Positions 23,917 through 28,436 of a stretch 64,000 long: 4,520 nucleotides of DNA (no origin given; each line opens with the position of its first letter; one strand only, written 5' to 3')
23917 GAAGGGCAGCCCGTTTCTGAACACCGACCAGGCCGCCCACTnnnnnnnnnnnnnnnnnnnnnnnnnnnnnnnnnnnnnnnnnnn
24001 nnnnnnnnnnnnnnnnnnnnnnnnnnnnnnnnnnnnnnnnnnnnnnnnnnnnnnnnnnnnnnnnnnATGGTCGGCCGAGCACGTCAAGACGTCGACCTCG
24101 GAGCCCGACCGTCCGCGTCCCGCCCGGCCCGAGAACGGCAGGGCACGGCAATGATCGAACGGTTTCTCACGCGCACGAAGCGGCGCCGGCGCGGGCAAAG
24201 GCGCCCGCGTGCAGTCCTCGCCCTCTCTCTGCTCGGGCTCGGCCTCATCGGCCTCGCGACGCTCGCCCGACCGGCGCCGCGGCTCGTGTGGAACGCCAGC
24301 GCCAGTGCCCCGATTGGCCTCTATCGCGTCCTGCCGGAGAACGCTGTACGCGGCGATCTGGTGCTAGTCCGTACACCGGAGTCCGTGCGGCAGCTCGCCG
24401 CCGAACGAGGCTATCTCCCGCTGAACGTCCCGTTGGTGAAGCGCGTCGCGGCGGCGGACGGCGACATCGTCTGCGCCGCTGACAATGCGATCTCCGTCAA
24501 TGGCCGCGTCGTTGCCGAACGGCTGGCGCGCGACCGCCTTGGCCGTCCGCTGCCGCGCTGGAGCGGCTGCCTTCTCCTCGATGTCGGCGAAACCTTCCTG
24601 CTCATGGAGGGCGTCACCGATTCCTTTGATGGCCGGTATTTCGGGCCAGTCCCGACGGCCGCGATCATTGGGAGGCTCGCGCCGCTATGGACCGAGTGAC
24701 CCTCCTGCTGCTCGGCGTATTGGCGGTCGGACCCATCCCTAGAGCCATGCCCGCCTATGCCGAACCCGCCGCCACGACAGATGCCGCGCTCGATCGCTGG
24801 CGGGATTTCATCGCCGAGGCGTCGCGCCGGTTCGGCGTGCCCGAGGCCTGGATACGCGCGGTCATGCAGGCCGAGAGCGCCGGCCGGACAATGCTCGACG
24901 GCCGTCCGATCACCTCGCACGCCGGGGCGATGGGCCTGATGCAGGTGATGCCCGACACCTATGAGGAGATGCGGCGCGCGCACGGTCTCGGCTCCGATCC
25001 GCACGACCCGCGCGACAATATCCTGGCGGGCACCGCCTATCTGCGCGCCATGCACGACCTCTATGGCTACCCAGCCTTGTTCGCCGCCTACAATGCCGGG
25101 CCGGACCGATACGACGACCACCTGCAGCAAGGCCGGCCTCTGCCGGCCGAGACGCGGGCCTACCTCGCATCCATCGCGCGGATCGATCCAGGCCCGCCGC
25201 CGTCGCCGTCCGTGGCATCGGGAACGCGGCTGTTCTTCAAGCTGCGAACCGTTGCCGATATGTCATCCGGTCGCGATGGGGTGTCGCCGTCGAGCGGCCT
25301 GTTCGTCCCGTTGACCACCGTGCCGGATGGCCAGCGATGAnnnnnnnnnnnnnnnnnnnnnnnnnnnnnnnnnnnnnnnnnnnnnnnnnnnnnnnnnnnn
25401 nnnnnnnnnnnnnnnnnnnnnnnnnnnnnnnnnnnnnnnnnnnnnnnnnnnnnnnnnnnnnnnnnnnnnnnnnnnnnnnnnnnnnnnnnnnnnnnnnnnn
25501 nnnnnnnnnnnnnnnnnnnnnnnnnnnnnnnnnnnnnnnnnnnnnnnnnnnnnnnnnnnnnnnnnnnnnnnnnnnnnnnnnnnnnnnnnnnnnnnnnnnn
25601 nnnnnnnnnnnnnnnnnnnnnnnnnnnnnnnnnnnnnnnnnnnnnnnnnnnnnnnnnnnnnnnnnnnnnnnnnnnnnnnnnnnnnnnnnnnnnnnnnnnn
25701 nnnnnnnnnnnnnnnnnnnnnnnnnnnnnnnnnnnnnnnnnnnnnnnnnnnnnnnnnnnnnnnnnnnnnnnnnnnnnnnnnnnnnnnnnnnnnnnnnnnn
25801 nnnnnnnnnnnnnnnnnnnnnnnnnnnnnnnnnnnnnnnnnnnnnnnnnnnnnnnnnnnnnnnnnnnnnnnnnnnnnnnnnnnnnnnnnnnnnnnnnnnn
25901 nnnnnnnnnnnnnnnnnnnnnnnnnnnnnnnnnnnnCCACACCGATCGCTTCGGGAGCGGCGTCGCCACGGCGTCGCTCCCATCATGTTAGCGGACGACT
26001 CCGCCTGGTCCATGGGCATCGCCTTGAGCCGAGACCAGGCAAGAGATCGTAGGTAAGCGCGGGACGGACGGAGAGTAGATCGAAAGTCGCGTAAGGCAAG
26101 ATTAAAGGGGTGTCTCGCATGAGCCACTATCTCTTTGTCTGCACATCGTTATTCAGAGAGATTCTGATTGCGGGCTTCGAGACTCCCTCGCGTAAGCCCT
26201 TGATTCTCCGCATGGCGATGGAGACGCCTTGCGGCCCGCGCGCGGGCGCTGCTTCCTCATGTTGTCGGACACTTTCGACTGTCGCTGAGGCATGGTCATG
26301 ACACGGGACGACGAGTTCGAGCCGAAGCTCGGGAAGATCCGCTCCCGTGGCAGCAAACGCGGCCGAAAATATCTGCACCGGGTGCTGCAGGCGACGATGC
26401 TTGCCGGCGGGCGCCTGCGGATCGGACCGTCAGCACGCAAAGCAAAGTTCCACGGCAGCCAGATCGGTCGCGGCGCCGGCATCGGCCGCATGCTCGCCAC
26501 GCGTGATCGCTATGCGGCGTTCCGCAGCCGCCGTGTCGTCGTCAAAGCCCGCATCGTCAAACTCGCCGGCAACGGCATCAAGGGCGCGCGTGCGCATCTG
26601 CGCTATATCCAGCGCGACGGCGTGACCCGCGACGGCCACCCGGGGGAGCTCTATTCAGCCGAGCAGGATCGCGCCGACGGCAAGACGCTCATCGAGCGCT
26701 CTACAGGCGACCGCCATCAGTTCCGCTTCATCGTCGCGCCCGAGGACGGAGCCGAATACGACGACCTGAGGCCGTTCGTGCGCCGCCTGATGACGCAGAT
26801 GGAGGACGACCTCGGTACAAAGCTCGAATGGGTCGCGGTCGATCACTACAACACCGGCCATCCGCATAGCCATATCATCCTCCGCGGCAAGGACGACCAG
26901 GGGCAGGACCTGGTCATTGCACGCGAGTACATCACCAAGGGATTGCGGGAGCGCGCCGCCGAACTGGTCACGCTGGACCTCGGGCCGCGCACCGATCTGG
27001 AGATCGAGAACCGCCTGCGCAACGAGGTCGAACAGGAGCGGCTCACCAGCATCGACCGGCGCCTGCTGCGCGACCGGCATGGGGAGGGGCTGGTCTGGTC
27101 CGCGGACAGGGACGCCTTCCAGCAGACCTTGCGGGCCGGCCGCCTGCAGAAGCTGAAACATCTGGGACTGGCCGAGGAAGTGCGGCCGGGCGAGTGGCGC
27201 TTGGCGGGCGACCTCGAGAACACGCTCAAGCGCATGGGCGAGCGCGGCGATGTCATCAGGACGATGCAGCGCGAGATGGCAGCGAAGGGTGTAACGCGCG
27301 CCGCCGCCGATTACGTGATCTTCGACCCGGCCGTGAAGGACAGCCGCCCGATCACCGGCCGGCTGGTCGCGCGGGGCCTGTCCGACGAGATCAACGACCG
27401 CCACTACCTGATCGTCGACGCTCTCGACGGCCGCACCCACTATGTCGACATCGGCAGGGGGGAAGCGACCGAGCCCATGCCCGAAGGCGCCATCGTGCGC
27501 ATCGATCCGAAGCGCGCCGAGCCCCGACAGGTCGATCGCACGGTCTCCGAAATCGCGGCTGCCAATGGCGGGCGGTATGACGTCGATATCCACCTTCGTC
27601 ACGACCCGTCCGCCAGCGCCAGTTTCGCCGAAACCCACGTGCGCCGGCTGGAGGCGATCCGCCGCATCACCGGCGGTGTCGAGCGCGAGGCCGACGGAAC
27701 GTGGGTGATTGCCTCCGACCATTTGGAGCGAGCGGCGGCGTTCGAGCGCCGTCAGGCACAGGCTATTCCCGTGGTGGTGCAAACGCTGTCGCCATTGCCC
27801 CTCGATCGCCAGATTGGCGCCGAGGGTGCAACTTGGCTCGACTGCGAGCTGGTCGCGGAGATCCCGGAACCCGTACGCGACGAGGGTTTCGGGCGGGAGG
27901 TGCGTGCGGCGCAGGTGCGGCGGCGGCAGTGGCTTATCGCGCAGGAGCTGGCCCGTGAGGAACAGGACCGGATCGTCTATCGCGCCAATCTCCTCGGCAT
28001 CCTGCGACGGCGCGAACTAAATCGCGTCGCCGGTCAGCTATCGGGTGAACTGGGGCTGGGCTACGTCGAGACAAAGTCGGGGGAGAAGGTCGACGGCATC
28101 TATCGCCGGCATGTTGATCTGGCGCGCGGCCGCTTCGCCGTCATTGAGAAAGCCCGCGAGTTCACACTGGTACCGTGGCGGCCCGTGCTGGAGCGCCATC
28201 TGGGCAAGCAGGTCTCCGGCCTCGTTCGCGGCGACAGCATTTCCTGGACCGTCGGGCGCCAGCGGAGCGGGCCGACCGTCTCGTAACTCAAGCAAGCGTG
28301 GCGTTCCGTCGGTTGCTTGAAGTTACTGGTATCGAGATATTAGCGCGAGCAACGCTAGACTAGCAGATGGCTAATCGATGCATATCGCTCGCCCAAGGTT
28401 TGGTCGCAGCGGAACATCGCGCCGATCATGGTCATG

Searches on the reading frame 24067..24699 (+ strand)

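Call 26: search_protein_families(library=pfam, proteins=[window:24067-24699:+])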
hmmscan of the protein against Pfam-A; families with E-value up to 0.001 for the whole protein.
window:24067-24699:+ (210 aa): 1 family
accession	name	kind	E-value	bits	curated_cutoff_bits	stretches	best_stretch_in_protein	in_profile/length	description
PF10502.14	Peptidase_S26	-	7.3e-24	85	22.9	1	51-206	7-166/168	Signal peptidase, peptidase S26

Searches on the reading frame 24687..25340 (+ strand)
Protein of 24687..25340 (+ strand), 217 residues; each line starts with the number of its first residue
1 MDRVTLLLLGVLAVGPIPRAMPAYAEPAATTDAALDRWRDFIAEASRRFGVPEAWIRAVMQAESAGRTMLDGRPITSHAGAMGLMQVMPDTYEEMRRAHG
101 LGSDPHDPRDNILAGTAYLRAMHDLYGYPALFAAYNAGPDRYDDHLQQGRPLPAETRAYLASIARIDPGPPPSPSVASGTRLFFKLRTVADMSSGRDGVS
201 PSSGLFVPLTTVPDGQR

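Call 26: search_protein_families(library=pfam, proteins=[window:24687-25340:+])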
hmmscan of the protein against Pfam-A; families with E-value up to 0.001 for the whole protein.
window:24687-25340:+ (217 aa): 2 families
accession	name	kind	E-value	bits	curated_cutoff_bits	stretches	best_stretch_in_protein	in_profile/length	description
PF01464.25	SLT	-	3.1e-18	65.9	21.3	1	42-148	3-107/117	Transglycosylase SLT domain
PF13406.11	SLT_2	-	1.9e-06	27.8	24.3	0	76-94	150-168/292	Transglycosylase SLT domain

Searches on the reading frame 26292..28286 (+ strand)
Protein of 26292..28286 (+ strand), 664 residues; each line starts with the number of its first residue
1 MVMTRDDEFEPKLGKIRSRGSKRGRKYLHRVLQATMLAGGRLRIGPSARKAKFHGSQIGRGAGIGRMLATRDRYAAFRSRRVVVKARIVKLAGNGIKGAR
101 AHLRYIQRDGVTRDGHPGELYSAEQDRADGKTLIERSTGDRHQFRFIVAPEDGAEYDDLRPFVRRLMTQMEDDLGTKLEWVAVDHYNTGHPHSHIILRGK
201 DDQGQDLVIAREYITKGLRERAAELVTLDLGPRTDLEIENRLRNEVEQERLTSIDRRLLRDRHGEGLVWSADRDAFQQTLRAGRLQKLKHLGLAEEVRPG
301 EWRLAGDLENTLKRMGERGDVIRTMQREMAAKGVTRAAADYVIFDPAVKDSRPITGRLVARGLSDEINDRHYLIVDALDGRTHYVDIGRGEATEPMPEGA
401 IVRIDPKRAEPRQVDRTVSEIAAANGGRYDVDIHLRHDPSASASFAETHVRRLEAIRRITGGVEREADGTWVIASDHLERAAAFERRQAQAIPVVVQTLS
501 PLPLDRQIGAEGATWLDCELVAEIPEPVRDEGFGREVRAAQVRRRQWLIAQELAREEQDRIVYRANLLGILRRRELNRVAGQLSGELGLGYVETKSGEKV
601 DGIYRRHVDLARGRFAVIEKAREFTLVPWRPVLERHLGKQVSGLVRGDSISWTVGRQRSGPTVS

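Call 26: search_protein_families(library=pfam, proteins=[window:26292-28286:+])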
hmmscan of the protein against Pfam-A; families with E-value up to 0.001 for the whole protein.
window:26292-28286:+ (664 aa): 2 families
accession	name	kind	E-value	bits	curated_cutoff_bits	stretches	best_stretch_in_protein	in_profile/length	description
PF11843.13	DUF3363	-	6.5e-150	499.8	28.4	1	282-659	2-373/375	Protein of unknown function (DUF3363)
PF03432.20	Relaxase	-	0.00031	21.4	24.6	0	148-198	52-99/132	MobA/VirD2-like, nuclease domain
